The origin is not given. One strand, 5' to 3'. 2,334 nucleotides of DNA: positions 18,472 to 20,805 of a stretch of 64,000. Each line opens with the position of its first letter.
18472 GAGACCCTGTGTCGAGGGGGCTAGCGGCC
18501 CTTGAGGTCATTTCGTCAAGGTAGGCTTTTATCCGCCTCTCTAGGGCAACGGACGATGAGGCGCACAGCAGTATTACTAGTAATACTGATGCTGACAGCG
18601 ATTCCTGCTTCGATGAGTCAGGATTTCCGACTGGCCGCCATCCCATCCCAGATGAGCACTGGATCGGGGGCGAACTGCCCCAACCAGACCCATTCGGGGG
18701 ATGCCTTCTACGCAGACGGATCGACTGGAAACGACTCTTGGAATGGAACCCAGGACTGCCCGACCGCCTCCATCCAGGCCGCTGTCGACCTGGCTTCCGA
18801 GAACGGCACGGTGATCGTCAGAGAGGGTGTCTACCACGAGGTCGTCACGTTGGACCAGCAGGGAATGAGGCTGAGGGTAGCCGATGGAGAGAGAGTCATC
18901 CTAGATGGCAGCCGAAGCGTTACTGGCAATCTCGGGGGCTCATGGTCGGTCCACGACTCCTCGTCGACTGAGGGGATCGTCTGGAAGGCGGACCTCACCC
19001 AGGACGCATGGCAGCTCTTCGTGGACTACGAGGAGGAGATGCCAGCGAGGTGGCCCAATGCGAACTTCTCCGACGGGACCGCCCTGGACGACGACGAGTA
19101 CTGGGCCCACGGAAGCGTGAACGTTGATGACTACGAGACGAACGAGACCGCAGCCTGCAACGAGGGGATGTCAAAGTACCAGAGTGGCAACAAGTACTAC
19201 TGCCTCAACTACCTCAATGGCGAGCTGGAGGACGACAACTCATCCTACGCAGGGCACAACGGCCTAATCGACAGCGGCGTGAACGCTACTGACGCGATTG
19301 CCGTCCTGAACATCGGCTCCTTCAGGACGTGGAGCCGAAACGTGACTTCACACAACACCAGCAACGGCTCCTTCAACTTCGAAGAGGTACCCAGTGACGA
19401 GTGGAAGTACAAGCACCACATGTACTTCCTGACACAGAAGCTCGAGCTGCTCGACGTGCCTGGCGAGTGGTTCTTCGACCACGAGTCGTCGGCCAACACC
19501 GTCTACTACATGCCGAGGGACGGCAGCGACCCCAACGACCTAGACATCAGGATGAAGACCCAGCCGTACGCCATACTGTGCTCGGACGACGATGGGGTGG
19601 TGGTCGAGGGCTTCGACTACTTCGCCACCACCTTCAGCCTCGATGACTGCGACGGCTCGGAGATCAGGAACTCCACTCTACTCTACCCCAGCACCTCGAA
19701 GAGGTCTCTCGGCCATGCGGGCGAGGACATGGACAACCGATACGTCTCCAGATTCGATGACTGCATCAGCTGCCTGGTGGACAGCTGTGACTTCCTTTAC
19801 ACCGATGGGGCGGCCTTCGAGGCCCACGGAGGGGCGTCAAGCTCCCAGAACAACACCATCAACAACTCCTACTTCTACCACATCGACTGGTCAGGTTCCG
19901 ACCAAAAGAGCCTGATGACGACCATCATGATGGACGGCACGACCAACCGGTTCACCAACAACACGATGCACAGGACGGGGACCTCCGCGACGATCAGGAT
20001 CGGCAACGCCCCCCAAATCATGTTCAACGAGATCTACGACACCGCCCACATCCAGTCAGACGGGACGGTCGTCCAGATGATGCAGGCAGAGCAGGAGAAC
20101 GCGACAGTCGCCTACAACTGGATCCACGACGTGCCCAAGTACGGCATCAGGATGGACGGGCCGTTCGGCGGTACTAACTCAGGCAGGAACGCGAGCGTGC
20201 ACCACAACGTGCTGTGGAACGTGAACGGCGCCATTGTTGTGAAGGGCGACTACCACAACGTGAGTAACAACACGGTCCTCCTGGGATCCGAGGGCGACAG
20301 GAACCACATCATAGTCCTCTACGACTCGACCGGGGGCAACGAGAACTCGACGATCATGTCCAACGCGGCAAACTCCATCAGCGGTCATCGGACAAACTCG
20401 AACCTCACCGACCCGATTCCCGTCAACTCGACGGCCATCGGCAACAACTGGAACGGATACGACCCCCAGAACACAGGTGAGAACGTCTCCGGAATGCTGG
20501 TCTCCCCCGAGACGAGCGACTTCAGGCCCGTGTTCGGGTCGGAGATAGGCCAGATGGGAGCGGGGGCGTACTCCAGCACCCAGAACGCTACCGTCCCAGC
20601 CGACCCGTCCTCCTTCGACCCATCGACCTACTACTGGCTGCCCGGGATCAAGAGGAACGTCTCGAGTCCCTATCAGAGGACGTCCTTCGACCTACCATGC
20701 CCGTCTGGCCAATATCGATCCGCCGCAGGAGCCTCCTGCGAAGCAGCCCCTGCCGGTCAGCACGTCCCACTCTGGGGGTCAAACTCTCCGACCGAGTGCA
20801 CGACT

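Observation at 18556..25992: A roughly 2,480-aa archaeal surface protein built from 'eukaryote-signature' modules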

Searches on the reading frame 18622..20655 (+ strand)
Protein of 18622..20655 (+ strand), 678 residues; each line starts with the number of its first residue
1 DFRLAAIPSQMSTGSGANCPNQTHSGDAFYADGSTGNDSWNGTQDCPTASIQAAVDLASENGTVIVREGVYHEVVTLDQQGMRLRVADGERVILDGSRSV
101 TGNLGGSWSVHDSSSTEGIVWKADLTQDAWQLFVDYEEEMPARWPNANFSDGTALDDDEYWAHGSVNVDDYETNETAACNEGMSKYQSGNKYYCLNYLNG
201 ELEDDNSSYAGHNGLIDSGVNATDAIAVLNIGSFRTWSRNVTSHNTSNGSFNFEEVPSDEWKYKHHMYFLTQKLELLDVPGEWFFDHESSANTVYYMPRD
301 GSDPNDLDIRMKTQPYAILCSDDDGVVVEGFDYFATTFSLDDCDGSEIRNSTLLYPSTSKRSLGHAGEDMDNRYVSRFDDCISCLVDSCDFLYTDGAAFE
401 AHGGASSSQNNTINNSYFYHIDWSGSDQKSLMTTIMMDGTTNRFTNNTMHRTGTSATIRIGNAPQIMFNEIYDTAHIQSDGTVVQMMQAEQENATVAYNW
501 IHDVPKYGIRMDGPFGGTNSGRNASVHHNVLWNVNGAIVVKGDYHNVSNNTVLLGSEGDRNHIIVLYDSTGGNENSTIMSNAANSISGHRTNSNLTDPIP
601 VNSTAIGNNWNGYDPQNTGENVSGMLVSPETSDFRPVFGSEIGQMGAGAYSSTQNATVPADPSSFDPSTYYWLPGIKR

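Call 26: search_solved_structures(query=window:18622-20655:+, max_evalue=1)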
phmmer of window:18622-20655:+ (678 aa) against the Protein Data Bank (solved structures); distinct sequences matched with E-value up to 1: 2.
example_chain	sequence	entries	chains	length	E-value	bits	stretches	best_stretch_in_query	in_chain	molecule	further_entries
3vst_A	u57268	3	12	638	8.2e-06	27.9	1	33-144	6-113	Xylosidase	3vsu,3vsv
5mqp_A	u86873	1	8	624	0.001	21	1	266-307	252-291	Glycoside hydrolase BT_1002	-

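Call 31: find_homologous_proteins(query=window:18622-20655:+, max_evalue=0.00001)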
Query window:18622-20655:+ (678 aa): 141 proteins with E <= 0.00001 among 7385 candidates; the best 120 are listed.
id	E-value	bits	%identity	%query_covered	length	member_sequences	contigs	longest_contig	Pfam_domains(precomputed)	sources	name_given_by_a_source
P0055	0.0e+0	1391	88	100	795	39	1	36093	PF22842.4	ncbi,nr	ncbi:MAG: hypothetical protein MKZ60_05375, partial [Candidatus Thalassarchaeum sp.]|nr:hypothetical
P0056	0.0e+0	1380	87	100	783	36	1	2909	PF22842.4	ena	-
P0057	0.0e+0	1373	88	99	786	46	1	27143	PF22842.4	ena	-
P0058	0.0e+0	1364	86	100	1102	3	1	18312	PF07699.20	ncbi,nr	ncbi:MAG: hypothetical protein MKZ52_03550, partial [Candidatus Thalassarchaeum sp.]|nr:hypothetical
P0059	0.0e+0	1308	81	100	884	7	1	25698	PF07699.20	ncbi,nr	ncbi:MAG: hypothetical protein CMB02_05045, partial [Euryarchaeota archaeon]|nr:hypothetical protein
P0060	0.0e+0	1299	82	97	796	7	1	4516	PF22842.4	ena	-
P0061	0.0e+0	1238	80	98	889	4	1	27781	PF22842.4,PF07699.20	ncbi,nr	ncbi:MAG: hypothetical protein CMA87_02750, partial [Euryarchaeota archaeon]|nr:hypothetical protein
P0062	0.0e+0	1185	75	98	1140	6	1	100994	PF19794.5,PF07699.20,PF26010.1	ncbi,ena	-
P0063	0.0e+0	1184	75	98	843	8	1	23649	PF07699.20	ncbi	ncbi:MAG: hypothetical protein ACKVI6_06505, partial [Candidatus Poseidoniales archaeon]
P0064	1.7e-289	980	64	96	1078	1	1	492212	PF22842.4,PF07699.20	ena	-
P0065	1.7e-286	971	64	97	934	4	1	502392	PF07602.18,PF07699.20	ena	-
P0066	1.2e-285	968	62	97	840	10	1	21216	PF07602.18,PF22842.4,PF07699.20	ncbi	ncbi:MAG: DUF1565 domain-containing protein, partial [Candidatus Thalassarchaeaceae archaeon]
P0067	2.2e-283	960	63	96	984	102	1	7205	PF21231.3,PF07699.20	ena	-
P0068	4.2e-283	959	62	99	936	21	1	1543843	PF07602.18,PF21231.3,PF22842.4,PF07699.20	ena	-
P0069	1.8e-282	957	62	99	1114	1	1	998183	PF07602.18,PF21231.3,PF22842.4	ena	-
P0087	4.9e-181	622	47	88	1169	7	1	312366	PF00415.25,PF13540.13,PF25384.2,PF25390.2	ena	-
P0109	2.5e-176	606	65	60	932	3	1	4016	PF00415.25,PF13540.13,PF25390.2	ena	-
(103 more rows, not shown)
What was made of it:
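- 18622..20655 (+): Head domain, residues 23-700. A right-handed parallel beta-helix with an inserted domain, GH141/GH120-like. It carries 24 N-glycosylation sequons. The family has 141 database relatives, in Poseidoniales and in a T9SS protein labelled Neomarinimicrobiota (call 31).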

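Call 46: predict_structure(alignment_id=A1)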
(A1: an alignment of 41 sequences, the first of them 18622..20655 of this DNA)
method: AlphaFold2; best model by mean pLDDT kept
length: 678 residues; sequences in the alignment: 41
mean_pLDDT: 76.7   pTM: 0.81
mean pLDDT of the five models: 76.7, 72.0, 70.8, 70.8, 67.5
residues with pLDDT >= 90: 200; 70-90: 258; 50-70: 156; < 50: 64
segments of 3 or more residues with pLDDT < 50: 1-16, 145-147, 164-170, 207-212, 231-234, 361-370, 424-430, 477-479, 515-517
pLDDT, mean of each block of 10 residues (from residue 1): 28 52 81 92 92 95 96 95 96 95 89 87 87 87 58 54 48 74 59 60 52 60 70 56 74 64 57 79 80 88 90 92 97 95 97 80 43 80 96 83 83 93 52 79 92 76 91 65 83 91 84 58 88 83 88 67 72 79 80 68 73 61 81 84 86 69 63 64
secondary structure, 60 per line:
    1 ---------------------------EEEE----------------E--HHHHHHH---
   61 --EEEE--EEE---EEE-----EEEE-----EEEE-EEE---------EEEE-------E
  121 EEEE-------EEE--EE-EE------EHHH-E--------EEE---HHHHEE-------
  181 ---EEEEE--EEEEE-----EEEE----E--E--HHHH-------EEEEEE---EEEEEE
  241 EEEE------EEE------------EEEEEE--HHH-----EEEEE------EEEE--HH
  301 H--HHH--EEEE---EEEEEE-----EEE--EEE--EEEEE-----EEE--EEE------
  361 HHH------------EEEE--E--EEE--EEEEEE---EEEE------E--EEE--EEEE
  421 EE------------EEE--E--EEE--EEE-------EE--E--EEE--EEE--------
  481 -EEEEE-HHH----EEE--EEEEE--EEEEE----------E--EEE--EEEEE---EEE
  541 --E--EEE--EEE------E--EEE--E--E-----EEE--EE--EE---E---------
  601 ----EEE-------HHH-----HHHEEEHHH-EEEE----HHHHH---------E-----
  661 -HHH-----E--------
elements in order (helices of 4 or more, strands of 3 or more residues): E28-31 H51-57 E63-66 E69-71 E75-77 E83-86 E92-95 E97-99 E109-112 E120-124 E132-134 E162-164 H168-171 E184-188 E191-195 E201-204 H215-218 E226-231 E235-244 E251-253 E266-271 E282-286 E293-296 E309-312 E316-321 E327-329 E332-334 E337-341 E347-349 E352-354 E376-379 E385-387 E390-395 E399-402 E412-414 E417-422 E435-437 E443-445 E448-450 E465-467 E470-472 E482-486 E495-497 E500-504 E507-511 E525-527 E530-534 E538-540 E546-548 E551-553 E563-565 E577-579 E605-607 E626-628 E633-636 H641-645
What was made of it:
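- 18622..20655 (+): AF2 pLDDT 76.7, pTM 0.81 (call 46).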

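Call 48: fold_search(model_id=the predicted structure, library=pdb)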
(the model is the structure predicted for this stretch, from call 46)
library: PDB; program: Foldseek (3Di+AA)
matches with E <= 10: 470; with E <= 0.001: 22
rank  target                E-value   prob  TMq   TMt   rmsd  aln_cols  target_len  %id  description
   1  5mqp_B                3.2e-17  1.00  0.45  0.51   8.2       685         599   13  Glycoside hydrolase BT_1002 (released 2017-04-05)
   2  5mqp_C                1.5e-16  1.00  0.47  0.52   7.4       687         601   13  Glycoside hydrolase BT_1002 (released 2017-04-05)
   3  5mqp_E                2.1e-16  1.00  0.47  0.52   7.4       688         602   13  Glycoside hydrolase BT_1002 (released 2017-04-05)
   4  5mqp_A                6.0e-16  1.00  0.46  0.52   7.6       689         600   13  Glycoside hydrolase BT_1002 (released 2017-04-05)
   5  3vst_A                2.2e-11  1.00  0.34  0.36  13.6       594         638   14  The complex structure of XylC with Tris (released 2013-02-27)
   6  9beh_A                4.8e-07  1.00  0.25  0.28  15.4       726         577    8  Structure of GH110A in complex with galactose-6-sulfate (released 2025-08-27)
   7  7w1c_D                2.2e-06  1.00  0.26  0.28  17.4       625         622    7  Crystal structure of Klebsiella pneumoniae K1 capsule-specific polysaccharide lyase in a P1 crystal form (released 2022-05-18)
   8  7jwf_A                2.3e-06  1.00  0.22  0.24  17.2       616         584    9  Crystal structure of PdGH110B D344N in complex with alpha-(1,3)-galactobiose (released 2020-11-04)
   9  9k4a_A                4.2e-06  1.00  0.23  0.23  18.4       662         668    9  Cryo-EM structure of depolymerase S2-4 from Klebsiella phage K64-1 (released 2026-03-25)
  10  7w1c_E                5.3e-06  1.00  0.28  0.29  20.1       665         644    9  Crystal structure of Klebsiella pneumoniae K1 capsule-specific polysaccharide lyase in a P1 crystal form (released 2022-05-18)
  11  5z9t_A                6.1e-06  1.00  0.26  0.34   9.3       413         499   14  a new PL6 alginate lyase complex with trisaccharide (released 2019-03-27)
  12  7w1c_A                6.4e-06  1.00  0.28  0.29  18.5       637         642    9  Crystal structure of Klebsiella pneumoniae K1 capsule-specific polysaccharide lyase in a P1 crystal form (released 2022-05-18)
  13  7w1c_B                9.4e-06  1.00  0.25  0.26  19.2       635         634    9  Crystal structure of Klebsiella pneumoniae K1 capsule-specific polysaccharide lyase in a P1 crystal form (released 2022-05-18)
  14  7w1d_D                1.0e-05  1.00  0.26  0.27  18.6       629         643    9  Crystal structure of Klebsiella pneumoniae K1 capsule-specific polysaccharide lyase in a C2 crystal form (released 2022-05-18)
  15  9beu_B                1.0e-05  1.00  0.23  0.26  17.1       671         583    9  Structure of GH110B in complex with a lambda-carrageenan oligosaccharide (released 2025-08-27)
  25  4mr0_B                1.9e-03  1.00  0.24  0.35   7.8       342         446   13  Crystal structure of PfbA, a surface adhesin of Streptococcus pneumoniae (released 2014-02-05)
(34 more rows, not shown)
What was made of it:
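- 18622..20655 (+): Foldseek PDB: GH141 BT_1002 (5mqp) at 3e-17, then GH120 XylC (3vst) at 2e-11, then GH110, capsule lyase, PL6 lyases and tailspikes (call 48).
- On GH141 / GH120 glycoside hydrolases: Foldseek gives 5mqp at 3e-17 (TM about 0.5) and 3vst at 2e-11 (call 48).
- Closest known: GH141. Same: Foldseek gives E = 3e-17 and 2e-11 (call 48).
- Checked: The 'may be beta-helix' guess is confirmed by AlphaFold2 (pLDDT 76.7, pTM 0.81, call 46) and Foldseek (call 48).
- Head fold: AF2 pTM 0.81 and Foldseek GH141 at 3e-17, GH120 at 2e-11 (calls 46, 48). Beta-helix adhesins exist; PfbA (4mr0) appears among the fold matches (call 48).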

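Call 61: search_solved_structures(query=A1, max_evalue=0.01, show_alignments=2)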
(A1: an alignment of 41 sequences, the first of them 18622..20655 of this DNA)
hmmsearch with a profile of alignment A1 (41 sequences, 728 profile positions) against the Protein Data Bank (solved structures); distinct sequences matched with E-value up to 0.01: 6.
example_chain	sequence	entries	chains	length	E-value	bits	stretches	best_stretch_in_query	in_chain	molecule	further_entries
3vst_A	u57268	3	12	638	3.8e-17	65.3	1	51-163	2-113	Xylosidase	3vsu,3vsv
9rx2_A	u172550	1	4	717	6.4e-11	44.7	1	258-445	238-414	Parallel beta-helix repeat protein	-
5mqp_A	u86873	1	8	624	1e-08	37.4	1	260-294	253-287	Glycoside hydrolase BT_1002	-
8fqc_P1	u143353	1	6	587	0.0003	22.7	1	47-127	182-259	Tail Spike protein, gp124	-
5olq_A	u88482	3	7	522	0.00081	21.2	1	50-95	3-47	Rhamnogalacturonan lyase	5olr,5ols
9rkv_M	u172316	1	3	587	0.0085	17.8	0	45-97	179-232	Putative tail fiber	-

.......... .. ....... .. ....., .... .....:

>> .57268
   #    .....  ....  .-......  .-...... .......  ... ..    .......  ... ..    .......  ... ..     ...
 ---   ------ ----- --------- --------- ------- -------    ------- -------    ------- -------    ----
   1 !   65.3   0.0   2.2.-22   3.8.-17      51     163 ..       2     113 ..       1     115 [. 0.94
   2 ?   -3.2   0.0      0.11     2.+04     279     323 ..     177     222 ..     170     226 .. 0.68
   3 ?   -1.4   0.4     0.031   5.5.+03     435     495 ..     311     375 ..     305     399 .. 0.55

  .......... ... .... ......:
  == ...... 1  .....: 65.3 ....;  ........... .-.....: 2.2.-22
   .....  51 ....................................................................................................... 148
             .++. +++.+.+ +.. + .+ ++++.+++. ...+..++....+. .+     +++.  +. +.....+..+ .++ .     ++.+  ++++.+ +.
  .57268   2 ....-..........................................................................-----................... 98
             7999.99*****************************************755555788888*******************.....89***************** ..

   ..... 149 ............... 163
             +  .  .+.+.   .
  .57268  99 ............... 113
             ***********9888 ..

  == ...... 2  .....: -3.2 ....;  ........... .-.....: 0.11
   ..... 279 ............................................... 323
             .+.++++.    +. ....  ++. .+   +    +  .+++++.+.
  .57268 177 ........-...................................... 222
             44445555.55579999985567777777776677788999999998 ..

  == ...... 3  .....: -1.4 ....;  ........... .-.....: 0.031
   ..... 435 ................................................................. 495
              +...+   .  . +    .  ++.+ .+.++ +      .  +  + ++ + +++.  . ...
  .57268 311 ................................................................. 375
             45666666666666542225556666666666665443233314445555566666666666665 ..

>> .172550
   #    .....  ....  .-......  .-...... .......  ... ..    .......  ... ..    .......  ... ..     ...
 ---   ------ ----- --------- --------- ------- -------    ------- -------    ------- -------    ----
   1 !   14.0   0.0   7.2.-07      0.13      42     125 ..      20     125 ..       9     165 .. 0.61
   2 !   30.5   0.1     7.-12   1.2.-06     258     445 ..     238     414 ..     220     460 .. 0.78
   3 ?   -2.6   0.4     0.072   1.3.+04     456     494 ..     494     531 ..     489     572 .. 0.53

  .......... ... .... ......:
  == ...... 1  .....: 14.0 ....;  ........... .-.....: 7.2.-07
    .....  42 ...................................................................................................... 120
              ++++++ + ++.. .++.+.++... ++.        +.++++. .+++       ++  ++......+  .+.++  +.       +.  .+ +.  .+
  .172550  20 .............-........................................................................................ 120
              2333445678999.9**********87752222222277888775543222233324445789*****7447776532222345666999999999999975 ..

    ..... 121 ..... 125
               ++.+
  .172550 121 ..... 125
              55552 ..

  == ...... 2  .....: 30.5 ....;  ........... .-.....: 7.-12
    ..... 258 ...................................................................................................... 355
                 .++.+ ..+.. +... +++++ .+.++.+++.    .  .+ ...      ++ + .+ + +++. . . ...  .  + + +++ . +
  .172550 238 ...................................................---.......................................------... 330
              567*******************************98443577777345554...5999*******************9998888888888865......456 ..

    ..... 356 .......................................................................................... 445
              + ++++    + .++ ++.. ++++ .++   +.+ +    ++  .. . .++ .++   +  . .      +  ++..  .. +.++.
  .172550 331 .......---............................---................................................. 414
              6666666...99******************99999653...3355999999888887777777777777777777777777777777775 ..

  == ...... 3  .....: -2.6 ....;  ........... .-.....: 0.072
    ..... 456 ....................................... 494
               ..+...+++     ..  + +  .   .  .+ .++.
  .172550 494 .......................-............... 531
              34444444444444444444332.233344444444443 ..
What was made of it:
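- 18622..20655 (+): A profile search of PDB gives 3vst at 3.8e-17, 9rx2 at 6e-11 and 5mqp at 1e-8 (call 61).
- Profile-to-PDB gives 3vst at 3.8e-17 (call 61). The best fold and sequence matches are glycoside hydrolases and lyases (calls 48, 61).
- Tried and rejected: I considered mapping XylC catalytic residues from the weak third HMM segment in call 61.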

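Call 74: search_protein_families(library=pfam, proteins=[P0087, P0109, P0062, P0058], max_evalue=0.0001)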
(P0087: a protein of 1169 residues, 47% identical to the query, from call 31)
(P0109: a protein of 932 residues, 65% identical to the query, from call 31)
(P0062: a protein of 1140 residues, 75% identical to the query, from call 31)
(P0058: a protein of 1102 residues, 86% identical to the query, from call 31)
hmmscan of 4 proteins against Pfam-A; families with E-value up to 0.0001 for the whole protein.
P0087 (1169 aa): 3 families
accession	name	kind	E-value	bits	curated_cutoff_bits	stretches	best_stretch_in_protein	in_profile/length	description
PF25390.1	WD40_RLD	-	8.9e-57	193.5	150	2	633-797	198-347/363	RCC1-like domain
PF00415.24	RCC1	-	2e-41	140.7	21.7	4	648-688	1-40/50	Regulator of chromosome condensation (RCC1) repeat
PF13540.12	RCC1_2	-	7.5e-36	121.5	22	4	640-661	9-30/30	Regulator of chromosome condensation (RCC1) repeat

P0109 (932 aa): 5 families
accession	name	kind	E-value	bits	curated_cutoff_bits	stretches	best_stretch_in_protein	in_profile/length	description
PF25390.1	WD40_RLD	-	1.3e-82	278.5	150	2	607-867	30-292/363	RCC1-like domain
PF13540.12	RCC1_2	-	1.6e-65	215.8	22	6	772-800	2-30/30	Regulator of chromosome condensation (RCC1) repeat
PF00415.24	RCC1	-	1.2e-56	189.5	21.7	5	733-784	1-50/50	Regulator of chromosome condensation (RCC1) repeat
PF25384.1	Alsin_RLD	-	7.5e-06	25.9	100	0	707-816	212-322/405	Alsin RCC1-like domain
PF07699.19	Ephrin_rec_like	-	3.7e-05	23.9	23.1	0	460-482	12-34/48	Tyrosine-protein kinase ephrin type A/B receptor-like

P0062 (1140 aa): 3 families
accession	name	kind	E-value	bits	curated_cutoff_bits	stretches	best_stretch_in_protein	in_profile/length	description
PF07699.19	Ephrin_rec_like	-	2.5e-16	59.6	23.1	0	973-1021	1-48/48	Tyrosine-protein kinase ephrin type A/B receptor-like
PF19794.4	DUF6278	-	2.6e-08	34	26.4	0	773-844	53-122/145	Family of unknown function (DUF6278)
PF21231.2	GH141_M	-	7e-05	23.2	27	0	286-320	124-156/156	GH141 insertion domain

P0058 (1102 aa): 1 family
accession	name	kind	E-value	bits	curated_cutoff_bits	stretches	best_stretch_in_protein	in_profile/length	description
PF07699.19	Ephrin_rec_like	-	4.5e-22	78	23.1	1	907-954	1-48/48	Tyrosine-protein kinase ephrin type A/B receptor-like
